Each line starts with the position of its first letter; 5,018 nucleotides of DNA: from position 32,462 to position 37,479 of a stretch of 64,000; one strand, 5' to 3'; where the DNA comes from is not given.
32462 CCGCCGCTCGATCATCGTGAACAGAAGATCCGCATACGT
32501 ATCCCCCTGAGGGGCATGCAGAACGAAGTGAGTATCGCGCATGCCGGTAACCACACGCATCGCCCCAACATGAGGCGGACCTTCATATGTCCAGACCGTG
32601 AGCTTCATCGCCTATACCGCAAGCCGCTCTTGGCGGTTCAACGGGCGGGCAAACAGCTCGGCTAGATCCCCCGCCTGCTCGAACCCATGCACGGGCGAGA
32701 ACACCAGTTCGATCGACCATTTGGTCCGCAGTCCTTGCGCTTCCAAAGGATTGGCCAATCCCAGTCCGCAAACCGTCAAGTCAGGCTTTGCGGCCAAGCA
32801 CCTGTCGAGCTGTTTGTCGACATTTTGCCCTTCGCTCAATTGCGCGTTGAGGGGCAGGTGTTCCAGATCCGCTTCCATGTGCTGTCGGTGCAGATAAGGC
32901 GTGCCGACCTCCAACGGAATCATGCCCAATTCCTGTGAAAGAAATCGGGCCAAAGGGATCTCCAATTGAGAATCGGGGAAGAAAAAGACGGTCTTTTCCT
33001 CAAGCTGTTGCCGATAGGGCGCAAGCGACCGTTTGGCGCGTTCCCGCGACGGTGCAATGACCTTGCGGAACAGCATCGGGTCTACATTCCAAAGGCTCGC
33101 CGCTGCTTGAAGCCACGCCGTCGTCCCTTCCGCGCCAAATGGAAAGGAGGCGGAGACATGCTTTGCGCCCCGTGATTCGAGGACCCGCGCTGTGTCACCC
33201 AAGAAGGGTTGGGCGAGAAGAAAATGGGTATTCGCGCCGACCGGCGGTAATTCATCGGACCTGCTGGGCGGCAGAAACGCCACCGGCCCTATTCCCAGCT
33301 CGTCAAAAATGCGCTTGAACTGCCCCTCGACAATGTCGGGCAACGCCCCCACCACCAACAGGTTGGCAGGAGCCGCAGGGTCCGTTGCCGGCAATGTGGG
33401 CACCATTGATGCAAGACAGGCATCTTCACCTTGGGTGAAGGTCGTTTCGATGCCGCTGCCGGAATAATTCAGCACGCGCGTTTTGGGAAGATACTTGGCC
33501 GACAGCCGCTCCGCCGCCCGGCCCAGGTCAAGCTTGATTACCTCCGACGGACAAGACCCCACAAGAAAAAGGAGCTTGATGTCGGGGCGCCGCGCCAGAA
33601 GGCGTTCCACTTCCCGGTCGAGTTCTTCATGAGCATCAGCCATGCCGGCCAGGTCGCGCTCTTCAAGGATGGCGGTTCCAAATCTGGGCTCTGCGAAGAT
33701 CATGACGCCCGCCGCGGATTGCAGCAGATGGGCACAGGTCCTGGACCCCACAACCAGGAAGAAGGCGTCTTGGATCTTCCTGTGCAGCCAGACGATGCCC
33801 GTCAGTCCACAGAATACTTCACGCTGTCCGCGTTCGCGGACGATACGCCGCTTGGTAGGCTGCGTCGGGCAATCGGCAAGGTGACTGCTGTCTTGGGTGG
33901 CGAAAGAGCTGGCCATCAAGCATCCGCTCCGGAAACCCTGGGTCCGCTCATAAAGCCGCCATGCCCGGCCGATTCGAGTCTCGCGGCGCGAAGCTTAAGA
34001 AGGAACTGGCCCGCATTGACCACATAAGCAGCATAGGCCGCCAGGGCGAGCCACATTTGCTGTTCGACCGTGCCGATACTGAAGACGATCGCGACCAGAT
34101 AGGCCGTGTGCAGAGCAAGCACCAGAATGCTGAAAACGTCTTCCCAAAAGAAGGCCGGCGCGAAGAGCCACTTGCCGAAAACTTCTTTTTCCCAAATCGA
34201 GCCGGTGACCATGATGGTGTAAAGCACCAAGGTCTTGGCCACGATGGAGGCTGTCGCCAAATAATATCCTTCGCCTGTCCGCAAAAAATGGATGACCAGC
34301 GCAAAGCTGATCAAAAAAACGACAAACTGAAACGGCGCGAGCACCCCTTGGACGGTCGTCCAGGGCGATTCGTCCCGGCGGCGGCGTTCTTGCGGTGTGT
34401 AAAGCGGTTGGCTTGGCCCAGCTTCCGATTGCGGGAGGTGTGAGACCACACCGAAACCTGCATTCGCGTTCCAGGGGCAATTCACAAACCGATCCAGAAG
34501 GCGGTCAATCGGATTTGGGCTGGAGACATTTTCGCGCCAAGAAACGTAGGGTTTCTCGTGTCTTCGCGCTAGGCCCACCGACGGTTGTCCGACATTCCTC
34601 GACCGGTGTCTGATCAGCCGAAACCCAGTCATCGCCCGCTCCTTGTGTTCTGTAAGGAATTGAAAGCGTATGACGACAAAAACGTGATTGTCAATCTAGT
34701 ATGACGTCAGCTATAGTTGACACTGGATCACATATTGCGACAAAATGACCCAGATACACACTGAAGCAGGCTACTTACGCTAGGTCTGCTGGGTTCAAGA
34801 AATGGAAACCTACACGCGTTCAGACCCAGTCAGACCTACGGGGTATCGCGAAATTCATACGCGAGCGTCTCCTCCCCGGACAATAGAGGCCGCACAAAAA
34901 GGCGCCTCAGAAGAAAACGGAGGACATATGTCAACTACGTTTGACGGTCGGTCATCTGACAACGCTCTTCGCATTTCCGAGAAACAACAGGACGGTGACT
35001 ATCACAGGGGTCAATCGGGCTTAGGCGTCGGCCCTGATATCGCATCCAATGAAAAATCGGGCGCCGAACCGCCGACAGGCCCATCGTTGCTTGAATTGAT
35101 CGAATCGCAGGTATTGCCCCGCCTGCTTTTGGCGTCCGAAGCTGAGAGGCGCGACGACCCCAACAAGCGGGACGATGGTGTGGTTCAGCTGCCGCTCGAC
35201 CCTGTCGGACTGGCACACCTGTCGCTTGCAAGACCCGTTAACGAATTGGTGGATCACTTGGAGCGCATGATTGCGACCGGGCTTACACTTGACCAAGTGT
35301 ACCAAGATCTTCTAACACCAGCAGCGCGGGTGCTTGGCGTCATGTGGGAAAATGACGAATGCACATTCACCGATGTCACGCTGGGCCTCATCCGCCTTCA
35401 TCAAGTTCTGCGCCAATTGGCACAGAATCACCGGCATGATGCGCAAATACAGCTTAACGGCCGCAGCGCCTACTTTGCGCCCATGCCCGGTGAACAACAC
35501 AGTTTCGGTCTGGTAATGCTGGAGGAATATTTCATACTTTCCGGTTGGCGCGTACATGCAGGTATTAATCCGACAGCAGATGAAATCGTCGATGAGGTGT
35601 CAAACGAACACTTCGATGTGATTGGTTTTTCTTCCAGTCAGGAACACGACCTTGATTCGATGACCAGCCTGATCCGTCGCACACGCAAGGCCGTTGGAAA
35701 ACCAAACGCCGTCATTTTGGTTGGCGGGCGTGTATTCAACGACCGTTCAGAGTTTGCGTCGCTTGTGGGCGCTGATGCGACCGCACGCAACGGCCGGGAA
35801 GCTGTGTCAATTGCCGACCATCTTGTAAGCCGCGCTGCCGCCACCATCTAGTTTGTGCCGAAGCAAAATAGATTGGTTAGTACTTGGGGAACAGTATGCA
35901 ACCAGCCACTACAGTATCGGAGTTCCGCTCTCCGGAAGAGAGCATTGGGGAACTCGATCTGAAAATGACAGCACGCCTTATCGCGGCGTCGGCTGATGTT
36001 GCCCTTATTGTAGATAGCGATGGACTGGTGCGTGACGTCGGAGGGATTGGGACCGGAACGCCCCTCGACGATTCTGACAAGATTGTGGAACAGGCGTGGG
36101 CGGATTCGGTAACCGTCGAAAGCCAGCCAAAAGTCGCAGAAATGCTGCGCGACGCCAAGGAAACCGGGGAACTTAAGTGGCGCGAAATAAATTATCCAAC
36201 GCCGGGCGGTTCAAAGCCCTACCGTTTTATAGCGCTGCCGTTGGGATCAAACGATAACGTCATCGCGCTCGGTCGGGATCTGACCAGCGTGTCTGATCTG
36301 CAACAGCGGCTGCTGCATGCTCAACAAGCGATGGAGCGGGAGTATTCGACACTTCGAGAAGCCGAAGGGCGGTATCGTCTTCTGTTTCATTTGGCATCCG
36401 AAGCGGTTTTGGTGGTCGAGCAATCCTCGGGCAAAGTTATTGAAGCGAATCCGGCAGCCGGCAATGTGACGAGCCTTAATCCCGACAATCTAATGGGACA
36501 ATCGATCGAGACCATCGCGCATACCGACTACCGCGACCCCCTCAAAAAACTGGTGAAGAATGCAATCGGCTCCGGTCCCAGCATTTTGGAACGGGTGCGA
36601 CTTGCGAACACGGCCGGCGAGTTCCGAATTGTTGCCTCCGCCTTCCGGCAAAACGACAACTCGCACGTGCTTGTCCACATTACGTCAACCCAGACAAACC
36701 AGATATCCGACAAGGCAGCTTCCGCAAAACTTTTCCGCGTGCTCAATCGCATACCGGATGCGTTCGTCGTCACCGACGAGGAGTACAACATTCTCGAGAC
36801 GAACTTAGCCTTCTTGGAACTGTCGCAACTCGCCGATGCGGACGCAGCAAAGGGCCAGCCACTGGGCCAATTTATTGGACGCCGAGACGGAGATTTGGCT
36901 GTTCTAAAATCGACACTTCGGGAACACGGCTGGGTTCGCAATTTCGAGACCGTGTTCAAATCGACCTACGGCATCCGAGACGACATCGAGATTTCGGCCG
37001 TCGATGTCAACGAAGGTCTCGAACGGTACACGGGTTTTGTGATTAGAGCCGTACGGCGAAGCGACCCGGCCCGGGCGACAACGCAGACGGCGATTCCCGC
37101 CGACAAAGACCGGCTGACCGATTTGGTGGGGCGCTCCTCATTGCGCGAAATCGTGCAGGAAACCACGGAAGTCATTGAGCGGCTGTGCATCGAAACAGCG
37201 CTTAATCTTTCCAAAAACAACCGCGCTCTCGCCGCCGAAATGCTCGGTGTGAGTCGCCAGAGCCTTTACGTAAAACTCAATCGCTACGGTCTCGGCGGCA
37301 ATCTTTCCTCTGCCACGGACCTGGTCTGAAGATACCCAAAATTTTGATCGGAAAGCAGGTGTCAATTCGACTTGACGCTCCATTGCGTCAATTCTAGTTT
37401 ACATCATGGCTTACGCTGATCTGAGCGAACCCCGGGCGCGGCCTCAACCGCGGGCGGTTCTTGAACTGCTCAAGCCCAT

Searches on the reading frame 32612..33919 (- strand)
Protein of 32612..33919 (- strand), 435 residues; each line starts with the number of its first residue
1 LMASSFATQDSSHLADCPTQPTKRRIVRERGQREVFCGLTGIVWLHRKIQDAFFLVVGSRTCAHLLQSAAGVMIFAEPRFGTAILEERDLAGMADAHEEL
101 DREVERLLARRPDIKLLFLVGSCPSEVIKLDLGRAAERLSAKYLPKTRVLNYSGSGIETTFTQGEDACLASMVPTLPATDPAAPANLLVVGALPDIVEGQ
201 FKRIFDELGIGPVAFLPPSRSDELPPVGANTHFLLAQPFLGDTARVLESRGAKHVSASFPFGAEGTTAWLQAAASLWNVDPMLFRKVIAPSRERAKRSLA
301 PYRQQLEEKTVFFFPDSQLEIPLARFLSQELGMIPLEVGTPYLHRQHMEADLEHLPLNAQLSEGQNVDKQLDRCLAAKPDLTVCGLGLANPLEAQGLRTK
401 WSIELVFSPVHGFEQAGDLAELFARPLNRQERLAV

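Call 11: search_protein_families(library=pfam, proteins=[window:32612-33919:-], max_evalue=0.0001)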
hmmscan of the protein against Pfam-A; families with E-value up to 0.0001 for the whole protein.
window:32612-33919:- (435 aa): 1 family
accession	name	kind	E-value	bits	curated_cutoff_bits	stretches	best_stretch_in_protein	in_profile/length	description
PF00148.24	Oxidored_nitro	-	4.6e-38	131.6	28.6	1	37-426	1-397/399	Nitrogenase component 1 type Oxidoreductase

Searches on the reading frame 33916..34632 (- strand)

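Call 11: search_protein_families(library=pfam, proteins=[window:33916-34632:-], max_evalue=0.0001)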
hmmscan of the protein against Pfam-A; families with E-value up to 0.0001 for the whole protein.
window:33916-34632:- (238 aa): 1 family
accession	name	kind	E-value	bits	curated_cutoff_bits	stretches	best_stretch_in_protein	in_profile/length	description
PF07284.16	BCHF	-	5.9e-62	208.3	25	1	78-215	1-138/139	2-vinyl bacteriochlorophyllide hydratase (BCHF)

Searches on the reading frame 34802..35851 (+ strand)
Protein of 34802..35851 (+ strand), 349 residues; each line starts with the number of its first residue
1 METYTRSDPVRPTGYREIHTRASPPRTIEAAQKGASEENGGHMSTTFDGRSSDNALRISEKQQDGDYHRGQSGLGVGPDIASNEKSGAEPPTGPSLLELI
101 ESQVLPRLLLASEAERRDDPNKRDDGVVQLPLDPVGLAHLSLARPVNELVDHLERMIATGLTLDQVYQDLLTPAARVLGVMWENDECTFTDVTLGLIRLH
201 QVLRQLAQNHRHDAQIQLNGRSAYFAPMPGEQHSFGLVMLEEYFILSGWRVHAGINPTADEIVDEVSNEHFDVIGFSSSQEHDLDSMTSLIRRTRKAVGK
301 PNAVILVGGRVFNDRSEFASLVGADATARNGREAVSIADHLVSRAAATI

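Call 11: search_protein_families(library=pfam, proteins=[window:34802-35851:+], max_evalue=0.0001)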
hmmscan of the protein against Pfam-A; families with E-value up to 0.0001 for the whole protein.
window:34802-35851:+ (349 aa): 1 family
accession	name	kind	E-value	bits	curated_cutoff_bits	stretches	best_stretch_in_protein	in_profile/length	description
PF02310.24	B12-binding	-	2.6e-13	50.3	32.1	1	224-335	4-117/121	B12 binding domain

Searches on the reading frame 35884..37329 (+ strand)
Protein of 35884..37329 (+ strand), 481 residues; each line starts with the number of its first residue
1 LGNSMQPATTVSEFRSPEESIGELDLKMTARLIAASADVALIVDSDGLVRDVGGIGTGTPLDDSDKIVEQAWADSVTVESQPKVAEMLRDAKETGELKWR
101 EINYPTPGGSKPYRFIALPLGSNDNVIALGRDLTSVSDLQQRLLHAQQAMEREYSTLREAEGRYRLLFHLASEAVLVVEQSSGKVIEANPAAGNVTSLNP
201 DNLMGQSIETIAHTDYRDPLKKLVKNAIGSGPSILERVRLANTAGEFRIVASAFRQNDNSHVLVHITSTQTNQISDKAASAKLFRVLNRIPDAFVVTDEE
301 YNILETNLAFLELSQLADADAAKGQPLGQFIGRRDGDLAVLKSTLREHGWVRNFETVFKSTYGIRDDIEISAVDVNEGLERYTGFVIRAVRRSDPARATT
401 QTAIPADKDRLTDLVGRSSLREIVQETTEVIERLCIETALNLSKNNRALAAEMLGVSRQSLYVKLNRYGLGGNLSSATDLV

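Call 11: search_protein_families(library=pfam, proteins=[window:35884-37329:+], max_evalue=0.0001)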
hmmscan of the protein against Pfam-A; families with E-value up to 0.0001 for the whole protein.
window:35884-37329:+ (481 aa): 5 families
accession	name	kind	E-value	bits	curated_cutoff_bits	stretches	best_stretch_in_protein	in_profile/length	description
PF00989.32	PAS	-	3.5e-13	50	22.6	1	163-240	2-79/113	PAS fold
PF08448.16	PAS_4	-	1.4e-12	48.3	23.1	0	35-136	3-108/110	PAS fold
PF13426.13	PAS_9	-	3.6e-12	46.9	27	1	174-266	3-79/103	PAS domain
PF02954.25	HTH_8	-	4.2e-12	46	22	1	429-468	3-42/42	Bacterial regulatory protein, Fis family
PF13188.13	PAS_8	-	1.1e-09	38.3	21.8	0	282-335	2-51/65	PAS domain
